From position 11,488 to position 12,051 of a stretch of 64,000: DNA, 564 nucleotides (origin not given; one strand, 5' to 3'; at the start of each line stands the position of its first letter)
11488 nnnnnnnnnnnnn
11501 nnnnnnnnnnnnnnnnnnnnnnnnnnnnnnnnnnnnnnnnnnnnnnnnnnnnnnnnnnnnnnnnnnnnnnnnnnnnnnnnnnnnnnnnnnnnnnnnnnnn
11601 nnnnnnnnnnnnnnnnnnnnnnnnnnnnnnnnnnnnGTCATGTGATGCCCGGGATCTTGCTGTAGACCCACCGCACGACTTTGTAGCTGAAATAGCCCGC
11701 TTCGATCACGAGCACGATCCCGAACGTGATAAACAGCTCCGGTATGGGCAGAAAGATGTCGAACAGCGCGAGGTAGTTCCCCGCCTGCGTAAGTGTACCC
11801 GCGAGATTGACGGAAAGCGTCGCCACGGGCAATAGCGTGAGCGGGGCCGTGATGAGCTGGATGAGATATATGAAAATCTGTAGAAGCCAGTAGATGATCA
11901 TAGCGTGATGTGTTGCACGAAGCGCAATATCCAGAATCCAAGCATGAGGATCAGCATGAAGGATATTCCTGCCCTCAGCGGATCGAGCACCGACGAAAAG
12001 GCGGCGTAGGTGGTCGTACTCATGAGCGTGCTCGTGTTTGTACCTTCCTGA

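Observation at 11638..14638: Tightly coupled operon of a Cys-rich acidic peptide, four 41-54-aa membrane peptides, two pilin-like paralogs, a 442-aa secreted anchor protein and an 87-aa membrane protein: candidate undescribed envelope system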

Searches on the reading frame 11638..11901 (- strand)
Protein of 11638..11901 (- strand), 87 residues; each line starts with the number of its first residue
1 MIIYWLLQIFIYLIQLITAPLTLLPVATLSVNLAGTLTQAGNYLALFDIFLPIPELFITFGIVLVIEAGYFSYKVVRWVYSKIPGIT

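Call 5: search_protein_families(library=pfam, max_evalue=1, proteins=[window:11638-11901:-])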
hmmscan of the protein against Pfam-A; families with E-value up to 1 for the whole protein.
window:11638-11901:- (87 aa): 0 families

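Call 6: search_protein_families(library=phrogs, max_evalue=1, proteins=[window:11638-11901:-])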
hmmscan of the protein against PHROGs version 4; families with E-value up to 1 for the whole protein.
window:11638-11901:- (87 aa): 1 family
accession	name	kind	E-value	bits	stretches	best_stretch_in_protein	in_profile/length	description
phrog_9260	-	unknown function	0.35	12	1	19-75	28-82/107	-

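Call 39: find_homologous_proteins(query=A2, max_evalue=0.01)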
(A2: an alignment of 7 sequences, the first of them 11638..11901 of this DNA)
Query A2 (7 sequences) (87 aa, profile of the alignment): 95 proteins with E <= 0.01 among 849 candidates.
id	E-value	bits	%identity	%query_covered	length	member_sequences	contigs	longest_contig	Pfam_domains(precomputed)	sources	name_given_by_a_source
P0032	4.0e-41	157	78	100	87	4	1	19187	-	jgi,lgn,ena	-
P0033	2.4e-40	155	78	100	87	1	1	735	-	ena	-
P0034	1.0e-39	153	94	100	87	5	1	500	-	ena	-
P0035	1.7e-39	152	77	100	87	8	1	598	-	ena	-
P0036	2.2e-39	152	70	100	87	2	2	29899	-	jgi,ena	jgi:hypothetical protein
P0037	5.0e-39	151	74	79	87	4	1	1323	-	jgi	jgi:hypothetical protein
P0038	6.0e-39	150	79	80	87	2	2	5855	-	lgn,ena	-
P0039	7.5e-39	150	69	100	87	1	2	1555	-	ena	-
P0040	1.1e-38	149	72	100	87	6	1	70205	-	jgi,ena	-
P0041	1.5e-38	149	74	100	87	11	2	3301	-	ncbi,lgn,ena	-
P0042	1.8e-38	149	71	100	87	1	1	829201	-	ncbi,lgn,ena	-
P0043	1.9e-38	149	77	100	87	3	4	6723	-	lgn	-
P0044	2.0e-38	149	72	100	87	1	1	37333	-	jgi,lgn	jgi:hypothetical protein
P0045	2.1e-38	149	74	100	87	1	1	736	-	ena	-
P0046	2.3e-38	148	74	100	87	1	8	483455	-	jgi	jgi:hypothetical protein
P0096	3.6e-18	84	38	100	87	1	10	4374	-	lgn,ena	-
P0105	8.8e-16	76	35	100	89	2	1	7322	-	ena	-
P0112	2.2e-14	72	41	64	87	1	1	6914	-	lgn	-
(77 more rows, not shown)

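Call 41: find_encoding_contigs(protein=P0096, flank=10000, max_places=6)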
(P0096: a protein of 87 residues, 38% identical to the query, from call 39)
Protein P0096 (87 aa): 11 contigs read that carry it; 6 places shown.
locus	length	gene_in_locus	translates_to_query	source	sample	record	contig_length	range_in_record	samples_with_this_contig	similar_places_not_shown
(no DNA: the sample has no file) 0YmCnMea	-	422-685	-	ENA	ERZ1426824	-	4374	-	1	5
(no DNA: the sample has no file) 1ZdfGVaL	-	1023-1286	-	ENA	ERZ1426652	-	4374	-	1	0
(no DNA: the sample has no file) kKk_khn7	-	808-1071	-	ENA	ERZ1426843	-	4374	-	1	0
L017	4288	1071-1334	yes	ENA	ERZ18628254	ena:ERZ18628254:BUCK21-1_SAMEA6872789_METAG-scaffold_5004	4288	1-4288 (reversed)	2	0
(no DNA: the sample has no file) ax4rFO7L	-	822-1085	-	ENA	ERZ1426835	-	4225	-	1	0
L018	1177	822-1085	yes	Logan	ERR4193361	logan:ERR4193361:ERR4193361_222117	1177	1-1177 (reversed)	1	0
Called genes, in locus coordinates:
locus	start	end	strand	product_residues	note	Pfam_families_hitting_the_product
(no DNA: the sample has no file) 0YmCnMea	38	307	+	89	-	-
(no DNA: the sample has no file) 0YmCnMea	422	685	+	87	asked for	-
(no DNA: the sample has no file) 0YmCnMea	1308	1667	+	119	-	-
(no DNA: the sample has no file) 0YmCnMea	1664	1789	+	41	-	-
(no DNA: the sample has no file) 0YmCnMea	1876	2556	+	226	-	-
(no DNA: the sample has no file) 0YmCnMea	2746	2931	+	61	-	-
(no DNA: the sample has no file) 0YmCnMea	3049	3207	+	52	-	-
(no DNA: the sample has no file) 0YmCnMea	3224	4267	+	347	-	-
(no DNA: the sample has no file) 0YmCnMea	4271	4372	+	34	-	?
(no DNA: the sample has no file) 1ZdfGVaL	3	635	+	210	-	?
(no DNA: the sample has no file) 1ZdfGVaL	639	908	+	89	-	-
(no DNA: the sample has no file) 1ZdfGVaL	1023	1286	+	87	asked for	-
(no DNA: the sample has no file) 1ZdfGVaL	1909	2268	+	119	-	-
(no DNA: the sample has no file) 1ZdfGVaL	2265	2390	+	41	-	-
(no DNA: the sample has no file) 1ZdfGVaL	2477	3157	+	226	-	-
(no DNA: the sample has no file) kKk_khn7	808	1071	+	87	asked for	-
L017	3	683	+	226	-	?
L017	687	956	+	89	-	-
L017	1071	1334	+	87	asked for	-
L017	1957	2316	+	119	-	-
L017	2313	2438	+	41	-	-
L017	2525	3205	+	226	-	-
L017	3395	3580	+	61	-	-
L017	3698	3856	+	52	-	-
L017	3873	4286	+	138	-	?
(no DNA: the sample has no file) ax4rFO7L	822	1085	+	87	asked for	-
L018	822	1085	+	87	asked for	-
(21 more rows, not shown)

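Call 42: find_encoding_contigs(protein=P0105, flank=10000, max_places=3)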
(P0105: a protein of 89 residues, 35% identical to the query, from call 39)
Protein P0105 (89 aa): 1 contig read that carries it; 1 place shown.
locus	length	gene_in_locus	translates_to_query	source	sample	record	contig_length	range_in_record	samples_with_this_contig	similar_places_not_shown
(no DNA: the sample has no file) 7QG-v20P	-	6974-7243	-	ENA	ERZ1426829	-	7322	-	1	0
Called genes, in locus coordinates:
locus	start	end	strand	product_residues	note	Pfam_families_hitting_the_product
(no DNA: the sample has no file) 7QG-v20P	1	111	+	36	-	?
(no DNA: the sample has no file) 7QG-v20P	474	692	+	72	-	-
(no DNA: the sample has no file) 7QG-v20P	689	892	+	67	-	-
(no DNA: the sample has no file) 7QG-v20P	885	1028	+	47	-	-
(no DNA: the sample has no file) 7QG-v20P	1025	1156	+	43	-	-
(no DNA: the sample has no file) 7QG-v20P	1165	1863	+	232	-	-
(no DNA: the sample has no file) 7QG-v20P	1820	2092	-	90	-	-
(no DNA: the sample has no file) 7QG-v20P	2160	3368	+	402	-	-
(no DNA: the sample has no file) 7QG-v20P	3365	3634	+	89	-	-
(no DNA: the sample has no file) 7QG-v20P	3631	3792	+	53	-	-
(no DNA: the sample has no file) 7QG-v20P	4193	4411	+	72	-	-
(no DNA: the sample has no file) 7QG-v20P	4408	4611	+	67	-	-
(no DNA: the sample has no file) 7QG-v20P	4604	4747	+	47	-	-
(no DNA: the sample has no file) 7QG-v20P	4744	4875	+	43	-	-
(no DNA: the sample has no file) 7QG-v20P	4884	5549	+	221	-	-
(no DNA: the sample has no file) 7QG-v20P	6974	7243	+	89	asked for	-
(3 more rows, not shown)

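Call 49: search_protein_families(library=pfam, max_evalue=5, proteins=[L017:1957-2316:+, L017:2313-2438:+, L017:2431-2550:+, L017:2525-3205:+, L017:3208-3354:+, L017:3395-3580:+, L017:3698-3856:+, L017:687-956:+, L017:946-1074:+, L017:1071-1334:+])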
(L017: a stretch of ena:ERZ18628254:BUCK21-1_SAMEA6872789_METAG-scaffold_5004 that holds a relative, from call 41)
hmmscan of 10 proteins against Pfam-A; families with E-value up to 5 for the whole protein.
L017:1957-2316:+ (119 aa): 0 families

L017:2313-2438:+ (41 aa): 1 family
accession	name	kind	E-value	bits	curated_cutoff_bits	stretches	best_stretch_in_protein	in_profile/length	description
PF21191.3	CvfB_1st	-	0.17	12.3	27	1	17-40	2-25/62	CvfB first S1-like domain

L017:2431-2550:+ (39 aa): 0 families

L017:2525-3205:+ (226 aa): 0 families

L017:3208-3354:+ (48 aa): 1 family
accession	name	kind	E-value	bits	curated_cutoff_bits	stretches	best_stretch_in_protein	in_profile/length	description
PF09813.14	Coa3_cc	-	0.21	11.7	27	1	22-39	17-34/48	Cytochrome c oxidase assembly factor 3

L017:3395-3580:+ (61 aa): 0 families

L017:3698-3856:+ (52 aa): 0 families

L017:687-956:+ (89 aa): 6 families
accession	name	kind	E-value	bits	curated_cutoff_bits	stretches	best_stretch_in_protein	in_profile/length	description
PF10779.14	XhlA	-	0.012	16.2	34.7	1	38-79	5-46/67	Haemolysin XhlA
PF23928.1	DUF7266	-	0.014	15.5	27.6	1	7-64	12-69/145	Family of unknown function (DUF7266)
PF11862.13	DUF3382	-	0.069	13.9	28.9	1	6-47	38-80/97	Domain of unknown function (DUF3382)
PF15784.10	GPS2_interact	-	0.15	12.9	27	1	36-77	22-63/92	G-protein pathway suppressor 2-interacting domain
PF13176.12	TPR_7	-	0.17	12.5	27.9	1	62-87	3-30/36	Tetratricopeptide repeat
PF01763.21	Herpes_UL6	-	0.17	10.8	27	1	33-78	360-405/562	Herpesvirus UL6 like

L017:946-1074:+ (42 aa): 1 family
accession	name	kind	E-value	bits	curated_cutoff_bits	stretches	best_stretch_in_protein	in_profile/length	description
PF20544.3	DUF6758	-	2.2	8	27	1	9-35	4-30/208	Family of unknown function (DUF6758)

L017:1071-1334:+ (87 aa): 1 family
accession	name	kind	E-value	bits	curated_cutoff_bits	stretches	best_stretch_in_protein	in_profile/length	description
PF19589.4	DUF6095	-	0.082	13.6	23.8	1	44-80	31-67/73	Family of unknown function (DUF6095)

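Call 50: search_protein_families(library=phrogs, max_evalue=5, proteins=[L017:1957-2316:+, L017:2313-2438:+, L017:2431-2550:+, L017:2525-3205:+, L017:3208-3354:+, L017:3395-3580:+, L017:3698-3856:+, L017:687-956:+, L017:946-1074:+, L017:1071-1334:+])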
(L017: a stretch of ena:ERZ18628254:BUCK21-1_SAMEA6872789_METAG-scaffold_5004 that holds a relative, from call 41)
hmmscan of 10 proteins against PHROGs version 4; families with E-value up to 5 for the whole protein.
L017:1957-2316:+ (119 aa): 0 families

L017:2313-2438:+ (41 aa): 0 families

L017:2431-2550:+ (39 aa): 2 families
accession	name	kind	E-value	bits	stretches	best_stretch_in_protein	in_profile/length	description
phrog_20229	-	unknown function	0.16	13.2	1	4-37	20-53/93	-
phrog_9602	-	unknown function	0.29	12.2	1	17-35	15-33/49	-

L017:2525-3205:+ (226 aa): 2 families
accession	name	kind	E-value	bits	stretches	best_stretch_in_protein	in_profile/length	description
phrog_35968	-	unknown function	0.059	14.2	1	1-50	28-77/152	-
phrog_15588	-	unknown function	0.083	12.5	1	52-130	239-314/687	-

L017:3208-3354:+ (48 aa): 0 families

L017:3395-3580:+ (61 aa): 1 family
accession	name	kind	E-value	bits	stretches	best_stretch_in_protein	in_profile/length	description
phrog_5607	-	unknown function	0.92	10.6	1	13-46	9-42/49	-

L017:3698-3856:+ (52 aa): 1 family
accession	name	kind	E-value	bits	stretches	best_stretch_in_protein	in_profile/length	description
phrog_10121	-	unknown function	0.025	15.8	1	15-48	23-56/109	-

L017:687-956:+ (89 aa): 2 families
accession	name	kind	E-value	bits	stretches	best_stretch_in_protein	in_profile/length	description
phrog_3999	-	unknown function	0.011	16.9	1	24-83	26-84/107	-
phrog_462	-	other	2.7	9.2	0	5-71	15-50/101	lipoprotein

L017:946-1074:+ (42 aa): 1 family
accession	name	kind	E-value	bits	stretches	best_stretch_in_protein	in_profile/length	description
phrog_4000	-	unknown function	0.98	10.4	1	2-42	7-46/102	-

L017:1071-1334:+ (87 aa): 1 family
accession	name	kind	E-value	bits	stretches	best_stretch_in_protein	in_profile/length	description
phrog_15462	-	unknown function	0.098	13.7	1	32-65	7-38/67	-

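Call 62: find_related_loci(query=A2, collection=genome_contigs, flank=10000)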
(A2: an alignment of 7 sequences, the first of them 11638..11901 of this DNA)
Query A2 (87 aa) in genome_contigs; peptide patterns used: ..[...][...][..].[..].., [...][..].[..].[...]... (x = any residue, [..] = any of these).
63 stretches matched a pattern; 7 encode a relative of the query (tblastn E <= 1e-3); 7 distinct loci.
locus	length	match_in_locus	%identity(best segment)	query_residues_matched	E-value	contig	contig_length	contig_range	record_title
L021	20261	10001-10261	79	1-87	4e-44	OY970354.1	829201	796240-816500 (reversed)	MAG: uncultured bacterium isolate MFD04540.bin.2.12 genome assembly, chromosome: 1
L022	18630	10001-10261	72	1-87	2e-41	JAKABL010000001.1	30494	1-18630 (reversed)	MAG: bacterium isolate WH2.bin17 NODE_2332_length_30494_cov_3.904633, whole genome shotgun sequence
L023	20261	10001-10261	71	1-87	4e-40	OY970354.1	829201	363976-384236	MAG: uncultured bacterium isolate MFD04540.bin.2.12 genome assembly, chromosome: 1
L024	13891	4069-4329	68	1-87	3e-38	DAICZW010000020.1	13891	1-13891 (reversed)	MAG TPA_asm: bacterium isolate clean1826 NODE_20_length_13891_cov_5.283408, whole genome shotgun sequence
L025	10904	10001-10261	67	1-87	2e-36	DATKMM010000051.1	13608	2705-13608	MAG TPA_asm: Candidatus Paceibacterota bacterium isolate SMAG_U14711 k141_3305631, whole genome shotgun sequence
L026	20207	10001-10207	72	19-87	2e-32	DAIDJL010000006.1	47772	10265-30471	MAG TPA_asm: Candidatus Parcubacteria bacterium isolate clean384 k141_52502, whole genome shotgun sequence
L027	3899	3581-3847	40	1-87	2e-14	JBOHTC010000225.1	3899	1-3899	MAG: Gemmatimonadaceae bacterium isolate TC-S_maxbin2.bin.540 k127_4790620, whole genome shotgun sequence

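Call 65: search_solved_structures(query=A2, max_evalue=10)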
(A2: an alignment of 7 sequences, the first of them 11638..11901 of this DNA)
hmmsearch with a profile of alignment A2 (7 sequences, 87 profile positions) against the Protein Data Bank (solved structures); distinct sequences matched with E-value up to 10: 1.
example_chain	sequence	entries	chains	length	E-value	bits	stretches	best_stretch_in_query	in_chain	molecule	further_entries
4ztk_A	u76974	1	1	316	0.93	13.4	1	20-72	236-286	Cell division protein FtsI/penicillin binding protein 2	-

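Call 87: search_protein_representatives(alignment_id=A5)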
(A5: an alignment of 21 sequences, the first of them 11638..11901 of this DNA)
Query: 21 sequences, 87 profile positions. Proteins with E-value up to 0.001 (for the whole library): 1113; up to 1e-10: 339; up to 1e-30: 0. The best 150 are listed.
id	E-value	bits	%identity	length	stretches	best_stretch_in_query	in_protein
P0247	1.1e-24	102.9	-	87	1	1-87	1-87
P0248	1.2e-24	102.8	-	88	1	1-87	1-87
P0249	1.7e-24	102.3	-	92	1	1-86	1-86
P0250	2.6e-24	101.7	-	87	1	1-87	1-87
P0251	3.8e-24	101.2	-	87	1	1-86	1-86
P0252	4.9e-24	100.8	-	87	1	1-87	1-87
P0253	5.2e-24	100.8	-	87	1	1-87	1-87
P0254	6.0e-24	100.5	-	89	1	1-87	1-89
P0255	6.9e-24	100.4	-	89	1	1-87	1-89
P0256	1.3e-23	99.5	-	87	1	1-87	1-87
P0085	1.7e-23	99.1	-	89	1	1-87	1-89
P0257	1.9e-23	99.0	-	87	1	1-87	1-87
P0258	2.2e-23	98.8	-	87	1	1-86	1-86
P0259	2.5e-23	98.6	-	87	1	1-87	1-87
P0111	2.7e-23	98.5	-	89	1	1-87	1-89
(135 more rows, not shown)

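Call 88: predict_structure(alignment_id=A5)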
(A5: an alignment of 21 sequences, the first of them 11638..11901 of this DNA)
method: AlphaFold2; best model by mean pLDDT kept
length: 87 residues; sequences in the alignment: 21
mean_pLDDT: 83.7   pTM: 0.38
mean pLDDT of the five models: 83.7, 82.4, 79.3, 79.1, 66.6
residues with pLDDT >= 90: 24; 70-90: 57; 50-70: 6; < 50: 0
segments of 3 or more residues with pLDDT < 50: none
pLDDT, mean of each block of 10 residues (from residue 1): 88 88 73 80 79 85 93 90 75
secondary structure, 60 per line:
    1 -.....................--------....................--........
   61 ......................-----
elements in order: H2-22 H31-50 H53-82

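Call 90: fold_search(model_id=the predicted structure, library=pdb)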
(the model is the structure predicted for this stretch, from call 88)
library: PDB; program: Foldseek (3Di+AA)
matches with E <= 10: 0; with E <= 0.001: 0
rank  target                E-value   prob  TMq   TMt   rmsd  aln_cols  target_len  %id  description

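Call 91: find_related_loci(query=A5, collection=viral_contigs, flank=6000)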
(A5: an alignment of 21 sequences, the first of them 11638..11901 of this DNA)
Query A5 (87 aa) in viral_contigs; peptide patterns used: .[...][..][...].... (x = any residue, [..] = any of these).
20 stretches matched a pattern, but none encodes a relative of the query by tblastn (E <= 1e-3).

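Call 92: search_dna_similar(query=window:11638-11901:-, collection=phages, mode=protein, max_evalue=1, max_rows=8)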
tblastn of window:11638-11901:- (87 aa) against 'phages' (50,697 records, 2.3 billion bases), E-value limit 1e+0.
Records with a match: 1; places in all: 1; records where one place covers at least 80% of the query: 0.
Best place of each record, by identity: <60% 1.
By first word of the organism name: Microviridae 1.
By host as written in the record: - 1.
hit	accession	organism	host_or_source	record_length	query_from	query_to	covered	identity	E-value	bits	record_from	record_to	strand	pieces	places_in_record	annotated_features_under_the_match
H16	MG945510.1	Microviridae sp.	flamingo feces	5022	38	84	54%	34.0%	3e-2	37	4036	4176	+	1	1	none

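Call 93: search_dna_similar(query=window:11638-11901:-, collection=plasmids, mode=protein, max_evalue=1, max_rows=8)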
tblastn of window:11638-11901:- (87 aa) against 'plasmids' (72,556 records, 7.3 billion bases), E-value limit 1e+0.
No match.

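Call 102: find_related_loci(query=A5, collection=metagenome_contigs, flank=8000)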
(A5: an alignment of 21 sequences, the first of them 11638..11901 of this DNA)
Query A5 (87 aa) in metagenome_contigs; peptide patterns used: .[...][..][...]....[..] (x = any residue, [..] = any of these).
83 stretches matched a pattern; 42 encode a relative of the query (tblastn E <= 1e-3); 42 distinct loci.
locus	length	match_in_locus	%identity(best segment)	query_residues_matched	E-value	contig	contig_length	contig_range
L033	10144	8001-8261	79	1-87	4e-44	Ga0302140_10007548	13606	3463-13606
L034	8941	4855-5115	79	1-87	4e-44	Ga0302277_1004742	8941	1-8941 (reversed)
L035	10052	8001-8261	78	1-87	2e-43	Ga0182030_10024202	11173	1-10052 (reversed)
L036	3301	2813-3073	74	1-87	4e-40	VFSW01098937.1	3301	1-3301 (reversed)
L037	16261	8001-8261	71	1-87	1e-39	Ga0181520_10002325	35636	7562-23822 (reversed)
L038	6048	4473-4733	72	1-87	2e-39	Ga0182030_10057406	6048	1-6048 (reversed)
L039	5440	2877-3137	74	1-87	1e-39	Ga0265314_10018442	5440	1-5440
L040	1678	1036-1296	72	1-87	1e-39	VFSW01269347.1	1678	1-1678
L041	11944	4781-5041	68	1-87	1e-38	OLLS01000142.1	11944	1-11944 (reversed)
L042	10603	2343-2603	68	1-87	5e-38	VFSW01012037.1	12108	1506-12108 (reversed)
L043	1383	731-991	68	1-87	2e-38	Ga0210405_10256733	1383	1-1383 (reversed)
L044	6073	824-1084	68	1-87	2e-37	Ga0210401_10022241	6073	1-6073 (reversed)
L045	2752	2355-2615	68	1-87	7e-37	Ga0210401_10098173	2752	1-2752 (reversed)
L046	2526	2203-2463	70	1-87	3e-36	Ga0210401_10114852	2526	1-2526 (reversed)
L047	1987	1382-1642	67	1-87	3e-36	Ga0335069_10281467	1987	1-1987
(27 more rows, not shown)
